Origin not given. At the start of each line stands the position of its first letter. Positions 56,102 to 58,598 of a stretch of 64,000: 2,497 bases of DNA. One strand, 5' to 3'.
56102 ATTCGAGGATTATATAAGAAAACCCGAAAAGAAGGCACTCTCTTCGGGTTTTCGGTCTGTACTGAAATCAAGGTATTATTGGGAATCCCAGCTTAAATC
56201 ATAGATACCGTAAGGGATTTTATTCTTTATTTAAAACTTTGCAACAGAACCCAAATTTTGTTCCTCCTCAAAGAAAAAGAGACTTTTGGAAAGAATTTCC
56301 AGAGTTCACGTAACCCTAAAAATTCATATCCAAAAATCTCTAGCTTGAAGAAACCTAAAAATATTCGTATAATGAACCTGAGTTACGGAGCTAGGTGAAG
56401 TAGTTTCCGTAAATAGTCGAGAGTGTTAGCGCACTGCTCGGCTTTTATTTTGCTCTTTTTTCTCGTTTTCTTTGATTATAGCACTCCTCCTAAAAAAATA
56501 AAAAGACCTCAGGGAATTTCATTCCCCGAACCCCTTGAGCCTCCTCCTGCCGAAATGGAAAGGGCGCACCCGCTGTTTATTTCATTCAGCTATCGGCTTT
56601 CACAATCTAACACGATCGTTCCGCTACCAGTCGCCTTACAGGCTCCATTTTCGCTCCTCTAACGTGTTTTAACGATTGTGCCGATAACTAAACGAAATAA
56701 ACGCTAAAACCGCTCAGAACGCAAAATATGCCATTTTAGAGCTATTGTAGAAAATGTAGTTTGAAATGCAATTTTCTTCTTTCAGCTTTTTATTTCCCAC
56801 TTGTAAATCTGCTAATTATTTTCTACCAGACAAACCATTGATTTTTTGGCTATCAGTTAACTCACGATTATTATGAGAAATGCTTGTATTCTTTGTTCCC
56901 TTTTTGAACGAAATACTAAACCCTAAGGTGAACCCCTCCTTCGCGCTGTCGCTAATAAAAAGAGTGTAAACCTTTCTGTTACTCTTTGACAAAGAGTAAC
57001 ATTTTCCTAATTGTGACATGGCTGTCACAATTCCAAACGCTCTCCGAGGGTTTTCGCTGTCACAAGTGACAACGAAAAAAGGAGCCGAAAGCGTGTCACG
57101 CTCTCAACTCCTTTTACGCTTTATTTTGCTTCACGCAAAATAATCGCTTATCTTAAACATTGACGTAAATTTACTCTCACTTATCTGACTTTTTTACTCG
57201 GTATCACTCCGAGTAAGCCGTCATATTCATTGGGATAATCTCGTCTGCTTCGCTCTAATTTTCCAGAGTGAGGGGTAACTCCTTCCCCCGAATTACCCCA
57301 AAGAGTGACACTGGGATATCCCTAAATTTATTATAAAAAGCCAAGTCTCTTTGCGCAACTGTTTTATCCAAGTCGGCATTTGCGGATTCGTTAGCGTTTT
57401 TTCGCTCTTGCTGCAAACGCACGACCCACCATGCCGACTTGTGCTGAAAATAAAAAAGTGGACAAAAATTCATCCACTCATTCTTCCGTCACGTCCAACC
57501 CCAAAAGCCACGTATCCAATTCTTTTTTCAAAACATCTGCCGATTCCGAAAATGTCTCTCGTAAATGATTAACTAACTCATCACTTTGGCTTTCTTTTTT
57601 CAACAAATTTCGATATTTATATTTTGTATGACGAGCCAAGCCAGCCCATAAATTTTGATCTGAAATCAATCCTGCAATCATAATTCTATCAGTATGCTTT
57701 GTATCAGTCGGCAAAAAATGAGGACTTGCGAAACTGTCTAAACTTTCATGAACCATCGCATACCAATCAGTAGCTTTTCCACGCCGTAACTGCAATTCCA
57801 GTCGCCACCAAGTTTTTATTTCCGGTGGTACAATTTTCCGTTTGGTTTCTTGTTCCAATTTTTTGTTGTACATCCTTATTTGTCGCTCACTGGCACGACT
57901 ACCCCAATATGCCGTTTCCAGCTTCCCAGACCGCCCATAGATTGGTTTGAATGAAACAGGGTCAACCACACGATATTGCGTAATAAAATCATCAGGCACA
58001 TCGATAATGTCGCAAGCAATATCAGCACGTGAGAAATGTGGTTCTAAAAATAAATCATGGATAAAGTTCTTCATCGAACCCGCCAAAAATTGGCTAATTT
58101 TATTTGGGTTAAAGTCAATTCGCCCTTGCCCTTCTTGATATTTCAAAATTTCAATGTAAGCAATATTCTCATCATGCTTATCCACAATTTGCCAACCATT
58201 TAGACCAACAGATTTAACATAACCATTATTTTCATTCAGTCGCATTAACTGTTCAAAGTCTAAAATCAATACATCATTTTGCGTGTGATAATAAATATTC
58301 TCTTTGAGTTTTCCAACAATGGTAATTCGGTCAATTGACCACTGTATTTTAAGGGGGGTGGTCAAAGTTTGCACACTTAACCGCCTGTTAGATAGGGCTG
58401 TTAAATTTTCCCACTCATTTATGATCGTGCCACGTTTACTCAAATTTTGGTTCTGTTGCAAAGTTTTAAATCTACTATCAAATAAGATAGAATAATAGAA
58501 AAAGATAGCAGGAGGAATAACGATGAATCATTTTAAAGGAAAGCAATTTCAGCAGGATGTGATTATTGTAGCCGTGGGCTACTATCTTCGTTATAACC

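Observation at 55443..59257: Whole ~2.19 kb rolling-circle plasmid captured between two direct IS1216 copies with an 8-bp target duplication; rep separated from its own RBS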

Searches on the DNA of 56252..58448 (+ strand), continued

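Call 61: search_dna_similar(query=window:56252-58448:+, collection=plasmids, mode=near, max_rows=60, rows=spread)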
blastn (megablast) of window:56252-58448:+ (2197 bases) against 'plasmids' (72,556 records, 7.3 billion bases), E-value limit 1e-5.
Records with a match: 475; places in all: 560; records where one place covers at least 80% of the query: 50.
Best place of each record, by identity: >=99% 13; 95-99% 24; 90-95% 122; 80-90% 278; 60-80% 38.
By first word of the organism name: Enterococcus 429; Lactococcus 35; Staphylococcus 4; Streptococcus 3; Acinetobacter 1; Clostridium 1; Escherichia 1; Latilactobacillus 1.
By predicted mobility (MOB-suite, as given by PLSDB): mobilizable 241; non-mobilizable 225; conjugative 9.
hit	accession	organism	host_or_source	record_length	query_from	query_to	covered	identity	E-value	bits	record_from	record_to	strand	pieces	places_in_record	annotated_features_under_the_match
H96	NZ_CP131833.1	Enterococcus faecium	Homo sapiens,culture,blood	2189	1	2197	100%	100.0%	0e+0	4059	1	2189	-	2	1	record has no annotation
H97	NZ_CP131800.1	Enterococcus faecium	Homo sapiens,culture,blood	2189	1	2197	100%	100.0%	0e+0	4058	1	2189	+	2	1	replication initiation factor domain-containing protein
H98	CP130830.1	Enterococcus faecium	Homo sapiens,blood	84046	1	2196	88%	91.4%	0e+0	2653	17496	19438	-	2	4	none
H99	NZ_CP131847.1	Enterococcus faecium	-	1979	10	2171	86%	86.9%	0e+0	2116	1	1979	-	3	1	replication initiation factor domain-containing protein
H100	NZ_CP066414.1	Enterococcus faecium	Homo sapiens,cell culture,rectal swab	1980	10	2171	86%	86.5%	0e+0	2079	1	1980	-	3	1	replication initiation factor domain-containing protein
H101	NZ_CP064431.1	Enterococcus faecium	Homo sapiens,Rectal Swab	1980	10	2141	85%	86.9%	0e+0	2079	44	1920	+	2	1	record has no annotation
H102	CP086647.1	Enterococcus faecium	Homo sapiens,whole organism,urine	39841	10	2090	82%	87.3%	0e+0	2067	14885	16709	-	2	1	none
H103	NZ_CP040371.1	Enterococcus faecium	Homo sapiens,Pus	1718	1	2197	78%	86.8%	0e+0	1910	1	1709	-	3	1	replication initiation factor domain-containing protein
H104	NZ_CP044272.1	Enterococcus faecium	Homo sapiens,Rectum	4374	1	2197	73%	85.1%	0e+0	1636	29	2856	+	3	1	replication initiation factor domain-containing protein | hypothetical protein (x4)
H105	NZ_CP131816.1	Enterococcus faecium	Homo sapiens,culture,blood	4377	1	2197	73%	84.6%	0e+0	1588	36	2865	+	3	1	replication initiation factor domain-containing protein | hypothetical protein (x4)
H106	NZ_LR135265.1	Enterococcus faecium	-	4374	1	2197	73%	84.7%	0e+0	1592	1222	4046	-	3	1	replication initiation factor domain-containing protein | hypothetical protein (x4) | plasmid recombination protein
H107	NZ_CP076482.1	Enterococcus faecium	Homo sapiens,cell culture,blood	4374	1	2197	73%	84.6%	7e-167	1586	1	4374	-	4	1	plasmid recombination protein | hypothetical protein (x4)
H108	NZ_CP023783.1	Enterococcus faecium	Homo sapiens,blood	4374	1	2197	73%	84.8%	0e+0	1595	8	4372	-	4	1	plasmid recombination protein | hypothetical protein (x4)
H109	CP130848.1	Enterococcus faecium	Homo sapiens,blood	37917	1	2180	72%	84.8%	0e+0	1584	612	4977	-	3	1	none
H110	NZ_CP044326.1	Enterococcus faecium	Homo sapiens,Rectal swab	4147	4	2192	72%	84.1%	0e+0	1511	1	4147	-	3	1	plasmid recombination protein | replication initiation factor domain-containing protein | hypothetical protein (x3)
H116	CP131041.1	Enterococcus faecium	Homo sapiens,blood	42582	1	1915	60%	84.8%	9e-171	1322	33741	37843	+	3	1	none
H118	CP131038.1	Enterococcus faecium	Homo sapiens,blood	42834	1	1847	57%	85.0%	9e-171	1263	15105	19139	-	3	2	none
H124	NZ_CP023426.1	Enterococcus faecium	Homo sapiens,blood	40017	11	957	43%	93.5%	0e+0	1411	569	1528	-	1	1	none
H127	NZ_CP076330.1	Enterococcus faecium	Homo sapiens,Whole organism,Biological ...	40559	11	2193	34%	90.0%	0e+0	958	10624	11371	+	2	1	none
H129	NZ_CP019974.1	Enterococcus faecium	Homo sapiens,rectal swab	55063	1234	2034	36%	80.6%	3e-171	610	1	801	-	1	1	none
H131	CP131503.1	Enterococcus faecium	Homo sapiens,blood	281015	1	1011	29%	89.8%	9e-171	821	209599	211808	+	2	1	none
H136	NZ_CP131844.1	Enterococcus faecium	Homo sapiens,culture,blood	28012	115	558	20%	92.8%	3e-180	640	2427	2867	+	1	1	none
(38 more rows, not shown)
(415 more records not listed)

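Call 62: get_annotated_region(hit=H102, flank=3000)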
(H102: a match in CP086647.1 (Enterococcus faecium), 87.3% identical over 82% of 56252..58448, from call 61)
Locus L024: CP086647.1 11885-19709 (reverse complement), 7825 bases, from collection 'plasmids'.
description: Enterococcus faecium strain 2001564 plasmid p2001564_3, complete sequence
organism: Enterococcus faecium (NCBI taxid 1352)
taxonomy: Bacteria; Bacillota; Bacilli; Lactobacillales; Enterococcaceae; Enterococcus; Enterococcus faecium
host: -; source: Homo sapiens,whole organism,urine; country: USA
typing (MOB-suite, as given by PLSDB): non-mobilizable; replicon rep_cluster_185,rep_cluster_935
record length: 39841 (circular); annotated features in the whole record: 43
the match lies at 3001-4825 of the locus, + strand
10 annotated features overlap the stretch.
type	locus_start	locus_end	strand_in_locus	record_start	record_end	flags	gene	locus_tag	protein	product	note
CDS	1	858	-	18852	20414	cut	-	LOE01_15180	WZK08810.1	recombinase family protein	-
CDS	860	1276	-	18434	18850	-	-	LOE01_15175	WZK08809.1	recombinase family protein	-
CDS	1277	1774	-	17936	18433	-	-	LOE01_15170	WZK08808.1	DNA recombinase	-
CDS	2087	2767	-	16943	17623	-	-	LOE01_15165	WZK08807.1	IS6-like element IS1216 family transposase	-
CDS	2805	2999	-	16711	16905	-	-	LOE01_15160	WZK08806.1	hypothetical protein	-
CDS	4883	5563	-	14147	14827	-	-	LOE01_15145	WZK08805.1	IS6-like element IS1216 family transposase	-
CDS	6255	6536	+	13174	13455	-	-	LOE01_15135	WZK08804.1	hypothetical protein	-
CDS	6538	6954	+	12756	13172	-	-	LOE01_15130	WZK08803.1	hypothetical protein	-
CDS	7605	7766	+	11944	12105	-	-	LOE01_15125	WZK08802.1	hypothetical protein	-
CDS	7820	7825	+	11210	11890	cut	-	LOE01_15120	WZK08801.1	IS6-like element IS1216 family transposase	-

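Call 63: get_annotated_region(hit=H109, flank=3000)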
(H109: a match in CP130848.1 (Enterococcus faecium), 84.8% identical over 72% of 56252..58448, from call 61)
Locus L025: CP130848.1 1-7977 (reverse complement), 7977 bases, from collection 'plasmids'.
description: Enterococcus faecium strain B0019EM0017 plasmid unnamed, complete sequence
organism: Enterococcus faecium (NCBI taxid 1352)
taxonomy: Bacteria; Bacillota; Bacilli; Lactobacillales; Enterococcaceae; Enterococcus; Enterococcus faecium
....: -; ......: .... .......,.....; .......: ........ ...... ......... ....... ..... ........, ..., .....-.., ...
typing (MOB-suite, as given by PLSDB): mobilizable; replicon rep_cluster_185,rep_cluster_943; relaxase MOBP,MOBV
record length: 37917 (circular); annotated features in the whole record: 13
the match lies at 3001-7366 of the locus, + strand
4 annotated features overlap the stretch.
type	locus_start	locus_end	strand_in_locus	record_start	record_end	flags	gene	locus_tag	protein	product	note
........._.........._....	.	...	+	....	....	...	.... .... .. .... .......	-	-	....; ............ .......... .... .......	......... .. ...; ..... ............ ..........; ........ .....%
predicted_resistance_gene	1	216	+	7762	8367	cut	vanX-A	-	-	D-Ala-D-Ala dipeptidase VanX-A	predicted by amrfinderplus; class GLYCOPEPTIDE; identity 100.0%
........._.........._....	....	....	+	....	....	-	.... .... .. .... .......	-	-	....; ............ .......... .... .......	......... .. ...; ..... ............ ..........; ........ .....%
predicted_resistance_gene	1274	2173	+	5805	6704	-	vanY-A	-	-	D-Ala-D-Ala carboxypeptidase VanY-A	predicted by amrfinderplus; class GLYCOPEPTIDE; identity 100.0%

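Call 64: get_annotated_region(hit=H116, flank=3000)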
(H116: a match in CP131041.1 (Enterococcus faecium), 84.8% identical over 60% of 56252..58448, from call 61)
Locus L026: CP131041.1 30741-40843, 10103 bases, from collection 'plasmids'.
description: Enterococcus faecium strain D0019EM0023 plasmid unnamed, complete sequence
organism: Enterococcus faecium (NCBI taxid 1352)
taxonomy: Bacteria; Bacillota; Bacilli; Lactobacillales; Enterococcaceae; Enterococcus; Enterococcus faecium
host: -; source: Homo sapiens,blood; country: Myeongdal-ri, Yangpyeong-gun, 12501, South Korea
typing (MOB-suite, as given by PLSDB): mobilizable; replicon rep_cluster_185,rep_cluster_943; relaxase MOBV
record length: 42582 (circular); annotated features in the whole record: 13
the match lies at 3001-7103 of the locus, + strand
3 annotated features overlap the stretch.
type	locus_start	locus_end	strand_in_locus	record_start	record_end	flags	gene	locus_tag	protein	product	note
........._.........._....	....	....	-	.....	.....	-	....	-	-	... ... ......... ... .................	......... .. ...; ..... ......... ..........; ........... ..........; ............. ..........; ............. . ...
predicted_resistance_gene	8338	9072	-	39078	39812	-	erm(B)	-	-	23S rRNA (adenine(2058)-N(6))-methyltransferase Erm(B)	predicted by amrfinderplus; class LINCOSAMIDE/MACROLIDE/STREPTOGRAMIN; identity 99.59%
predicted_resistance_gene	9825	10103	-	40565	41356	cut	aph(3')-IIIa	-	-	aminoglycoside O-phosphotransferase APH(3')-IIIa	predicted by amrfinderplus; class AMINOGLYCOSIDE; identity 100.0%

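Call 65: get_annotated_region(hit=H124, flank=3000)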
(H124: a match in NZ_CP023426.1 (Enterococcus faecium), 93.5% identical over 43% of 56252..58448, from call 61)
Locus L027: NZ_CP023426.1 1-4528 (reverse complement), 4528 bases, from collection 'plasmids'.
description: Enterococcus faecium strain K60-39 plasmid pTT39_p3, complete sequence
organism: Enterococcus faecium (NCBI taxid 1352)
taxonomy: Bacteria; Bacillota; Bacilli; Lactobacillales; Enterococcaceae; Enterococcus; Enterococcus faecium
host: -; source: Homo sapiens,blood; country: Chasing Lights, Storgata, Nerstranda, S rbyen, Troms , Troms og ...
typing (MOB-suite, as given by PLSDB): mobilizable; replicon rep_cluster_1018,rep_cluster_1763,rep_cluster_185,rep_cluster_1968; relaxase MOBV
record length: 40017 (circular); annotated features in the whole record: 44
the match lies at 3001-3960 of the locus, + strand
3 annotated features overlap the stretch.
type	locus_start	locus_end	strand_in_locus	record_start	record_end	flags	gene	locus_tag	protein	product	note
CDS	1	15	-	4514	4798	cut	-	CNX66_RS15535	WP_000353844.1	hypothetical protein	-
CDS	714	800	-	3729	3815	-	-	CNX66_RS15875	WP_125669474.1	type I toxin-antitoxin system Fst family toxin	-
CDS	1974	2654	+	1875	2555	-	-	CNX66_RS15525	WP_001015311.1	IS6-like element IS1216 family transposase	GO:0006313 - DNA transposition [Evidence IEA]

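Call 66: get_annotated_region(hit=H127, flank=3000)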
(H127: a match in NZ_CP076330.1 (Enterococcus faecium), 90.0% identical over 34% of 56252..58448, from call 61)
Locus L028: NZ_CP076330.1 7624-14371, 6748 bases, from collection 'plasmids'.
description: Enterococcus faecium strain SJ245 plasmid pSJ245vanA, complete sequence
organism: Enterococcus faecium (NCBI taxid 1352)
taxonomy: Bacteria; Bacillota; Bacilli; Lactobacillales; Enterococcaceae; Enterococcus; Enterococcus faecium
host: -; source: Homo sapiens,Whole organism,Biological sample; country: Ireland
typing (MOB-suite, as given by PLSDB): non-mobilizable; replicon rep_cluster_889
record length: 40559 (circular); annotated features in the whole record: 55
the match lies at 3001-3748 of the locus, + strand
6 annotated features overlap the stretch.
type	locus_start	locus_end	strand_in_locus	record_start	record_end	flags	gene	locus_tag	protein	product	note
predicted_resistance_gene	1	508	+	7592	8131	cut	sat4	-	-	streptothricin N-acetyltransferase Sat4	predicted by amrfinderplus; class STREPTOTHRICIN; identity 100.0%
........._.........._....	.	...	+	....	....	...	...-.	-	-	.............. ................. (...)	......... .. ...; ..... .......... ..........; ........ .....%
predicted_resistance_gene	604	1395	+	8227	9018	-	aph(3')-IIIa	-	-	aminoglycoside O-phosphotransferase APH(3')-IIIa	predicted by amrfinderplus; class AMINOGLYCOSIDE; identity 100.0%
CDS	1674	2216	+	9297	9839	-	-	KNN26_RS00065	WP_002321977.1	HTH domain-containing protein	-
CDS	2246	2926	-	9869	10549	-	-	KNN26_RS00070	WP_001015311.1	IS6-like element IS1216 family transposase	GO:0006313 - DNA transposition [Evidence IEA]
CDS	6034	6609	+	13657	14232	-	-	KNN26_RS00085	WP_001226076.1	recombinase family protein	GO:0006310 - DNA recombination [Evidence IEA]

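Call 67: get_annotated_region(hit=H131, flank=3000)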
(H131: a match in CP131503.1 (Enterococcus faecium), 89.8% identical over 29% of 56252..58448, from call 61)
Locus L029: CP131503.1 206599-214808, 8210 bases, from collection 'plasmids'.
description: Enterococcus faecium strain G0019EM0012 plasmid unnamed, complete sequence
organism: Enterococcus faecium (NCBI taxid 1352)
taxonomy: Bacteria; Bacillota; Bacilli; Lactobacillales; Enterococcaceae; Enterococcus; Enterococcus faecium
host: -; source: Homo sapiens,blood; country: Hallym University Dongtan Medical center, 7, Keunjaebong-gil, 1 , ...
typing (MOB-suite, as given by PLSDB): mobilizable; replicon rep_cluster_185,rep_cluster_893; relaxase MOBV
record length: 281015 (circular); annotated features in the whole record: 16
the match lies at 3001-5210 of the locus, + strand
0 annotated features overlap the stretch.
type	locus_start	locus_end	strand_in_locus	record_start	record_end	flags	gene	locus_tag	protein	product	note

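Call 70: get_annotated_region(hit=H118, flank=3000)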
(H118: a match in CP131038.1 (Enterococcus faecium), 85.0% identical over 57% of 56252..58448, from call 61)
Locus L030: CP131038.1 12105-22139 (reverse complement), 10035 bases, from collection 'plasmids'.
description: Enterococcus faecium strain D0019EM0013 plasmid unnamed
organism: Enterococcus faecium (NCBI taxid 1352)
taxonomy: Bacteria; Bacillota; Bacilli; Lactobacillales; Enterococcaceae; Enterococcus; Enterococcus faecium
host: -; source: Homo sapiens,blood; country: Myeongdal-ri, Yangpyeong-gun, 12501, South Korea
typing (MOB-suite, as given by PLSDB): mobilizable; replicon rep_cluster_1093,rep_cluster_185,rep_cluster_2351,rep_cluster_943; relaxase MOBV
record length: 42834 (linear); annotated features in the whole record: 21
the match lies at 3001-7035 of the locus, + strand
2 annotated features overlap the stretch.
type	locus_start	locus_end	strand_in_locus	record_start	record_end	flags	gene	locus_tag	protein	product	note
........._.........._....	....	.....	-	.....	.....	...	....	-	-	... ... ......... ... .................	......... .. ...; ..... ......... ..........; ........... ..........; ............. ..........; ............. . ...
predicted_resistance_gene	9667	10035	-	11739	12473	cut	erm(B)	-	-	23S rRNA (adenine(2058)-N(6))-methyltransferase Erm(B)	predicted by amrfinderplus; class LINCOSAMIDE/MACROLIDE/STREPTOGRAMIN; identity 99.59%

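Call 71: get_annotated_region(hit=H136, flank=4000)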
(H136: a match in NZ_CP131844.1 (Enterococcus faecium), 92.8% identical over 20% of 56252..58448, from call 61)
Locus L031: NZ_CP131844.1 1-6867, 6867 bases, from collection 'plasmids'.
description: Enterococcus faecium strain 2016S06-219 plasmid p2016S06-219-3, complete sequence
organism: Enterococcus faecium (NCBI taxid 1352)
taxonomy: Bacteria; Bacillota; Bacilli; Lactobacillales; Enterococcaceae; Enterococcus; Enterococcus faecium
host: -; source: Homo sapiens,culture,blood; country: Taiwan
typing (MOB-suite, as given by PLSDB): non-mobilizable; replicon rep_cluster_889
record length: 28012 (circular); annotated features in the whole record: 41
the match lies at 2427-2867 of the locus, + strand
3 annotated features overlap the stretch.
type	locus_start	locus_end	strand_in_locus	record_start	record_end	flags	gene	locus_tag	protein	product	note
CDS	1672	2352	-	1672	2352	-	-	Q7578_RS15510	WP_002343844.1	IS6-like element IS1216 family transposase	GO:0006313 - DNA transposition [Evidence IEA]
CDS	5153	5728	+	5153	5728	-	-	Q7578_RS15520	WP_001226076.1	recombinase family protein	GO:0006310 - DNA recombination [Evidence IEA]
CDS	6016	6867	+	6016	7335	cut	-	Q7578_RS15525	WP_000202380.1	IS1380-like element IS1678 family transposase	GO:0006313 - DNA transposition [Evidence IEA]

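Call 72: get_annotated_region(hit=H129, flank=3000)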
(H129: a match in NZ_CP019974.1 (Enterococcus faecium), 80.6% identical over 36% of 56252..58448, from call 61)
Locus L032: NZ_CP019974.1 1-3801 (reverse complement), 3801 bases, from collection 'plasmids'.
description: Enterococcus faecium isolate 2014-VREF-114 plasmid p114-4
organism: Enterococcus faecium (NCBI taxid 1352)
taxonomy: Bacteria; Bacillota; Bacilli; Lactobacillales; Enterococcaceae; Enterococcus; Enterococcus faecium
host: -; source: Homo sapiens,rectal swab; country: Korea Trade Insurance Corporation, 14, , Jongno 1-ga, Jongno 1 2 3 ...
typing (MOB-suite, as given by PLSDB): conjugative; replicon rep_cluster_889,rep_cluster_943; relaxase MOBP; mating-pair formation MPF_T
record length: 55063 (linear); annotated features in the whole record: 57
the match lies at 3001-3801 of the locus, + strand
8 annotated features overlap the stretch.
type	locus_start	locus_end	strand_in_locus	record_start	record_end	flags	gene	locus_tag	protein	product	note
CDS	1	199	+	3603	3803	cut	-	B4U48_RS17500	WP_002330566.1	hypothetical protein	-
CDS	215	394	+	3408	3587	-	-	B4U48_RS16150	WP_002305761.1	hypothetical protein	-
CDS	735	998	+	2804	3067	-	-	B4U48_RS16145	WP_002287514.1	hypothetical protein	-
CDS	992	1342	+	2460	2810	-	-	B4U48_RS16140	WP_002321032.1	type II toxin-antitoxin system PemK/MazF family toxin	-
CDS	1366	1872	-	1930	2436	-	-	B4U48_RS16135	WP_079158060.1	recombinase family protein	GO:0006310 - DNA recombination [Evidence IEA]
CDS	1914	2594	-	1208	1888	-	-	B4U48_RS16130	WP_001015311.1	IS6-like element IS1216 family transposase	GO:0006313 - DNA transposition [Evidence IEA]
CDS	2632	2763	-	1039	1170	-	-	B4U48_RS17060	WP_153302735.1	helix-turn-helix domain-containing protein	-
CDS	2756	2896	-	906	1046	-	-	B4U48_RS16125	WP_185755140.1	hypothetical protein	-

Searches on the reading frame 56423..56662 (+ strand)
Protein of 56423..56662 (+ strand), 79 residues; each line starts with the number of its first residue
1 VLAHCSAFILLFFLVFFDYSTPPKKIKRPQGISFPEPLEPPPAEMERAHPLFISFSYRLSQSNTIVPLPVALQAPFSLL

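Call 74: search_protein_families(library=pfam, proteins=[window:56423-56662:+], max_evalue=0.1)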
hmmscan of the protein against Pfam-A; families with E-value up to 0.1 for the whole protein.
window:56423-56662:+ (79 aa): 0 families

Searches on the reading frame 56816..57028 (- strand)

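Call 74: search_protein_families(library=pfam, proteins=[window:56816-57028:-], max_evalue=0.1)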
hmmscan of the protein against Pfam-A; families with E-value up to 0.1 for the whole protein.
window:56816-57028:- (70 aa): 1 family
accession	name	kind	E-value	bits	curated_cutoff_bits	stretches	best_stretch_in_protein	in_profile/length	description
PF07249.18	Cerato-platanin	-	0.084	13.5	24.4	0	5-38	57-89/119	Cerato-platanin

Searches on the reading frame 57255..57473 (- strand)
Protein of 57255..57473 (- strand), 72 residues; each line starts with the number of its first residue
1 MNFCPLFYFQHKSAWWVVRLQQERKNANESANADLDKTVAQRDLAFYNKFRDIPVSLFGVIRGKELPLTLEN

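Call 74: search_protein_families(library=pfam, proteins=[window:57255-57473:-], max_evalue=0.1)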
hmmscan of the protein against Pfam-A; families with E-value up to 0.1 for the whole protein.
window:57255-57473:- (72 aa): 0 families
